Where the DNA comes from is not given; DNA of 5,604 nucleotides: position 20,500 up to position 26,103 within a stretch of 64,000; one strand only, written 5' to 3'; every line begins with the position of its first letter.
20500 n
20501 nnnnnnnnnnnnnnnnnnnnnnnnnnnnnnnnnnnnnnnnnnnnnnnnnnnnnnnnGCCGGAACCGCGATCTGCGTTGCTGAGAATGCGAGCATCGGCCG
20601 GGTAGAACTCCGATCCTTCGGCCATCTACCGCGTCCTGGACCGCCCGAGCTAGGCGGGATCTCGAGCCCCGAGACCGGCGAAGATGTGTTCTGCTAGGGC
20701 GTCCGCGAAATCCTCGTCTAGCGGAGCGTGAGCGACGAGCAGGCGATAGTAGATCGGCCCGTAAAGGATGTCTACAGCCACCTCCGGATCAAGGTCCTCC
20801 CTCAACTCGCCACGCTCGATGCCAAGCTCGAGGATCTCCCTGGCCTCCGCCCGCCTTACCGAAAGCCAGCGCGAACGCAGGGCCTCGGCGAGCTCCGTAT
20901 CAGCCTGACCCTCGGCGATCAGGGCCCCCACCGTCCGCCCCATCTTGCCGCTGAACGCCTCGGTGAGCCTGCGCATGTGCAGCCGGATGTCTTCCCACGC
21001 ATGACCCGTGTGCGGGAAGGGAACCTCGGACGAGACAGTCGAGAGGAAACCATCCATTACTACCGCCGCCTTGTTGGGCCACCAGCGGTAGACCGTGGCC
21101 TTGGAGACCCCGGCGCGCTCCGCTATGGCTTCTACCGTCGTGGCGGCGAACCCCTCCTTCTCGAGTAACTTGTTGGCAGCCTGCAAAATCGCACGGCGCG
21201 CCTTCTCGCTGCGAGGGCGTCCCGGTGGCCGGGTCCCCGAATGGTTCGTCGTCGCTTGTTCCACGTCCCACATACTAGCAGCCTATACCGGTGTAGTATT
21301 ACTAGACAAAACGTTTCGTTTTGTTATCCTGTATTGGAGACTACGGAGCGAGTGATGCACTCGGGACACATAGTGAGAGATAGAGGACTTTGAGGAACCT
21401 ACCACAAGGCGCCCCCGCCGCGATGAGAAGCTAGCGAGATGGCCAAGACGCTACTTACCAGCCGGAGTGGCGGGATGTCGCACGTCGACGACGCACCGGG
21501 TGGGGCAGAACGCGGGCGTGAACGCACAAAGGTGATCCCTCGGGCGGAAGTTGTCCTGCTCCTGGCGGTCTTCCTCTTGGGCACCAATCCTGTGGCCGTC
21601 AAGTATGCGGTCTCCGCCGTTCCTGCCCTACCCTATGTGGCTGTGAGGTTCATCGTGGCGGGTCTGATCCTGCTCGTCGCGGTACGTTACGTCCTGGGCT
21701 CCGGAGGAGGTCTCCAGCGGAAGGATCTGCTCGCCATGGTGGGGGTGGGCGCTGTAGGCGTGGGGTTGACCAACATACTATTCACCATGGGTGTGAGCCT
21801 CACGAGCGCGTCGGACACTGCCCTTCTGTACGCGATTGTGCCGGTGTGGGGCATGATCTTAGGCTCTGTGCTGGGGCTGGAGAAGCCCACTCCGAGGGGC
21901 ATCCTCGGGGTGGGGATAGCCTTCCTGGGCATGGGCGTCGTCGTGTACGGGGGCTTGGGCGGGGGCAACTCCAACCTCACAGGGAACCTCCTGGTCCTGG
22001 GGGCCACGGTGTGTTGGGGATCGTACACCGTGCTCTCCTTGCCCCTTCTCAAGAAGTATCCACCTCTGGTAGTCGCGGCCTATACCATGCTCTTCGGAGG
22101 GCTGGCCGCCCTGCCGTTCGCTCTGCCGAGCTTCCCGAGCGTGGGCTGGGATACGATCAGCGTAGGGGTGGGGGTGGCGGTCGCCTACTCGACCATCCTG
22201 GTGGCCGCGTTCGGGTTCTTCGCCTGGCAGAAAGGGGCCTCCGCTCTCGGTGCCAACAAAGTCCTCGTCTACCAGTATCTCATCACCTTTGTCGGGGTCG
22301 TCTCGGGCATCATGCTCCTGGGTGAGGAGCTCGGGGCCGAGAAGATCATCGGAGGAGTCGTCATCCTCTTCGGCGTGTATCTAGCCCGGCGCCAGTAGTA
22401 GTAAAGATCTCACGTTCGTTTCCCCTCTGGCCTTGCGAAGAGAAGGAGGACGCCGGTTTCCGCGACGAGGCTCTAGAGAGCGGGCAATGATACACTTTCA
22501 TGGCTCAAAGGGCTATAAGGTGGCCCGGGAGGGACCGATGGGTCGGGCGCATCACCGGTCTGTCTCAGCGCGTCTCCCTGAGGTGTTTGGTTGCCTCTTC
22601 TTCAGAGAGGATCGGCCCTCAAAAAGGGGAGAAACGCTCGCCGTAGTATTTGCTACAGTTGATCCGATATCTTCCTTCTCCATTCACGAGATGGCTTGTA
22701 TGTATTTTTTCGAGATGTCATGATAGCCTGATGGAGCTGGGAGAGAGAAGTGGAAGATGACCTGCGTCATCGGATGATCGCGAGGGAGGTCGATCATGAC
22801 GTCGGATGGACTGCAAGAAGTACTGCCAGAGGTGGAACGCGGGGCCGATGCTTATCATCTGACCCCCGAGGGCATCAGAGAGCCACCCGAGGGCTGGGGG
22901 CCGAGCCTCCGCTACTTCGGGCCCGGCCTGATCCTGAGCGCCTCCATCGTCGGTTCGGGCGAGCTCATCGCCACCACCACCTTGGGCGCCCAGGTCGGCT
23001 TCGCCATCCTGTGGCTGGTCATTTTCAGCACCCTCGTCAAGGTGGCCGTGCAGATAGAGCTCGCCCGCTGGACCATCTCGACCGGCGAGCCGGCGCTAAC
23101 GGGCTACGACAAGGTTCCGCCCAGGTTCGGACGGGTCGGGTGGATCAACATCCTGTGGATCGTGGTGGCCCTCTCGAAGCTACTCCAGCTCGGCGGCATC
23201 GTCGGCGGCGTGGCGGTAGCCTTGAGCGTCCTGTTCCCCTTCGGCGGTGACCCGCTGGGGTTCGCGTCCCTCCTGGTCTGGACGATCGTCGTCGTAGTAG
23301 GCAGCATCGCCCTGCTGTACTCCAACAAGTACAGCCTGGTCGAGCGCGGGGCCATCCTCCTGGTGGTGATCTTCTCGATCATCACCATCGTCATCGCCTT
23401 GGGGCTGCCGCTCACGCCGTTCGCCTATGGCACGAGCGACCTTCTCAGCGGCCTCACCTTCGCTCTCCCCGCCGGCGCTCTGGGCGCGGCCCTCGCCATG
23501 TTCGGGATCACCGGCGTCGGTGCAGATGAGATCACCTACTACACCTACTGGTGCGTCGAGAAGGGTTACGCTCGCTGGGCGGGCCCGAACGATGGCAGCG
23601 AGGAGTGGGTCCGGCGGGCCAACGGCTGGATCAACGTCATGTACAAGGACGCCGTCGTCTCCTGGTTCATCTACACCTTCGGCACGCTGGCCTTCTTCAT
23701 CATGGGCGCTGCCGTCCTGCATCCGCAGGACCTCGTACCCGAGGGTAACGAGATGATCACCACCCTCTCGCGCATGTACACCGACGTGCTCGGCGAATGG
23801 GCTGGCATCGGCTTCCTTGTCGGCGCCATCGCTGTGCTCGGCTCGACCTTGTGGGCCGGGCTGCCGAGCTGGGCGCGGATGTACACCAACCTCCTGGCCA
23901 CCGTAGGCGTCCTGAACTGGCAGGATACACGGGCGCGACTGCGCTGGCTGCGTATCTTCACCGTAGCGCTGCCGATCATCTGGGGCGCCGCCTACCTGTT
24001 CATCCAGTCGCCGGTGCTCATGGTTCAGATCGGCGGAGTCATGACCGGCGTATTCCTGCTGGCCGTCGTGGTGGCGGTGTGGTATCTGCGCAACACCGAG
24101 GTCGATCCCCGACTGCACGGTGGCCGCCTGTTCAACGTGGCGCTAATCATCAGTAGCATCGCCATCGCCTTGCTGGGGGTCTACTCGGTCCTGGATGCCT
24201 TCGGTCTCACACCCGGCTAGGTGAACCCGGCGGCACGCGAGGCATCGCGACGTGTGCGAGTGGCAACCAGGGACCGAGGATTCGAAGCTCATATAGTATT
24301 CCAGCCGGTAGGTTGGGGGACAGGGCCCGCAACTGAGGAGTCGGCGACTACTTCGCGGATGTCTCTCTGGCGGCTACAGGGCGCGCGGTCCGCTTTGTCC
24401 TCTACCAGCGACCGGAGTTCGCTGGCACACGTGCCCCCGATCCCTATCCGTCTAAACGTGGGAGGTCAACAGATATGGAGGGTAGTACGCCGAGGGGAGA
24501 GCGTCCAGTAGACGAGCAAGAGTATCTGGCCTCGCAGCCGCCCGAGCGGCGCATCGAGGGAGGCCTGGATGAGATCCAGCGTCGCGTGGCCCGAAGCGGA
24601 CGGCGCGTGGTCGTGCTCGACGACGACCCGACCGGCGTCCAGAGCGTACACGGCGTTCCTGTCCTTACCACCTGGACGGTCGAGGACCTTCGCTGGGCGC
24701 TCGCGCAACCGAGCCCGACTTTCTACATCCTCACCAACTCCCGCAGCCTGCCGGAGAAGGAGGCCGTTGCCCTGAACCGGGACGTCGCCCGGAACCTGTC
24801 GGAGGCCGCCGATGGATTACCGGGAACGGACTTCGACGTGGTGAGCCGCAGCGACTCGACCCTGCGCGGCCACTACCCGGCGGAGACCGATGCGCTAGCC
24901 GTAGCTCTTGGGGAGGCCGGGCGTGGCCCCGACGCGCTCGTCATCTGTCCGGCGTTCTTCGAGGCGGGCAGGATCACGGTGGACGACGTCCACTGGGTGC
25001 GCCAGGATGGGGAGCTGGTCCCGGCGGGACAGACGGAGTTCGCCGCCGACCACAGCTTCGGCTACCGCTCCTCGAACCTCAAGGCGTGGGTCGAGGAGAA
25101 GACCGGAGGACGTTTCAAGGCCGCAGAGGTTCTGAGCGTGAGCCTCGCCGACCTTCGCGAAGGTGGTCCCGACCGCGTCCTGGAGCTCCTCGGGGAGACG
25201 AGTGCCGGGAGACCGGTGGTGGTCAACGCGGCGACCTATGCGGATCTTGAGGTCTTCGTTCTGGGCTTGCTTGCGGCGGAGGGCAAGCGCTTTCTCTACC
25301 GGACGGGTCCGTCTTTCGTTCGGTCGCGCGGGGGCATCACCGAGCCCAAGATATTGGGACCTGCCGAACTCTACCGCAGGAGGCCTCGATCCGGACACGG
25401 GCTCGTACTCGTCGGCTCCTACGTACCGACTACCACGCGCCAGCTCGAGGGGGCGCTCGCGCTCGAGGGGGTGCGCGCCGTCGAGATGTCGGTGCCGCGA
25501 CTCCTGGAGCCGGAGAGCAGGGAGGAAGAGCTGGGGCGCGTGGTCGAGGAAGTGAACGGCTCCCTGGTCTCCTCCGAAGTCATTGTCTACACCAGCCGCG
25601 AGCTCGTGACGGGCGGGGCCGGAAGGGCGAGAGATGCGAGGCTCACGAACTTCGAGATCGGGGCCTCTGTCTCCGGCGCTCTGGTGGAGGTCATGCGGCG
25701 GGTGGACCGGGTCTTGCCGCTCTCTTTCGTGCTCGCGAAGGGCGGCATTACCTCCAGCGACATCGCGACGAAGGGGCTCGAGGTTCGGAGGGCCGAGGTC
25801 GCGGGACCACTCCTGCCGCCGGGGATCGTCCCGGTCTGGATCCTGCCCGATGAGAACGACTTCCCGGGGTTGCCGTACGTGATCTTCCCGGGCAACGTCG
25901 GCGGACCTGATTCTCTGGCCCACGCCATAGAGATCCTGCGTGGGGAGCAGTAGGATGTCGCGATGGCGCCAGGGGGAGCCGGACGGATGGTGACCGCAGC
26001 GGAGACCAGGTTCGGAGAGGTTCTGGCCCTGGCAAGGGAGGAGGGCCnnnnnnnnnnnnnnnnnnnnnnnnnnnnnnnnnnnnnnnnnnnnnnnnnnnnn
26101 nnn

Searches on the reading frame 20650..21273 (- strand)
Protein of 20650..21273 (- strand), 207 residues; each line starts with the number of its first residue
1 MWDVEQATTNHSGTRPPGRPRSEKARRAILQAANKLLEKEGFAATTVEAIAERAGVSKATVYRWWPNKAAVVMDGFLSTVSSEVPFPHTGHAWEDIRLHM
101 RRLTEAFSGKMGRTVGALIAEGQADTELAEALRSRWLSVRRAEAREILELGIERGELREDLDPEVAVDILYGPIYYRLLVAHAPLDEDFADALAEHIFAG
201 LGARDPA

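Call 64: search_protein_families(library=pfam, proteins=[window:20650-21273:-], max_evalue=0.00001)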
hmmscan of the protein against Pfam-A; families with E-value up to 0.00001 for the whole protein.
window:20650-21273:- (207 aa): 2 families
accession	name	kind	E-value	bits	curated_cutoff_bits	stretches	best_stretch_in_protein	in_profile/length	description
PF16859.10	TetR_C_11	-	1e-32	113.3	32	1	87-196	2-112/113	Tetracyclin repressor-like, C-terminal domain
PF00440.29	TetR_N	-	7.7e-16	58.1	24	1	29-71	1-43/47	Bacterial regulatory proteins, tetR family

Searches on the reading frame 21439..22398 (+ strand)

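Call 64: search_protein_families(library=pfam, proteins=[window:21439-22398:+], max_evalue=0.00001)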
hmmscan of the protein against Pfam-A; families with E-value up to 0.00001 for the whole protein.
window:21439-22398:+ (319 aa): 1 family
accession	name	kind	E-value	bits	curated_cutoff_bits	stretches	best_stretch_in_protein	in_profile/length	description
PF00892.27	EamA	-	1.1e-36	126.5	28.2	2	37-169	4-134/135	EamA-like transporter family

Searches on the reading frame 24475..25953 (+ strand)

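Call 64: search_protein_families(library=pfam, proteins=[window:24475-25953:+], max_evalue=0.00001)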
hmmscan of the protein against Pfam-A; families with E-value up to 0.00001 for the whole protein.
window:24475-25953:+ (492 aa): 2 families
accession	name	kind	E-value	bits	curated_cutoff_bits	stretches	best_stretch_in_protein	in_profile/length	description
PF07005.16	SBD_N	-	4.8e-55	187.2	25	1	46-284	2-229/230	Sugar-binding N-terminal domain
PF17042.10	NBD_C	-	5.5e-33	115.2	28.3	1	310-481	1-168/168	Nucleotide-binding C-terminal domain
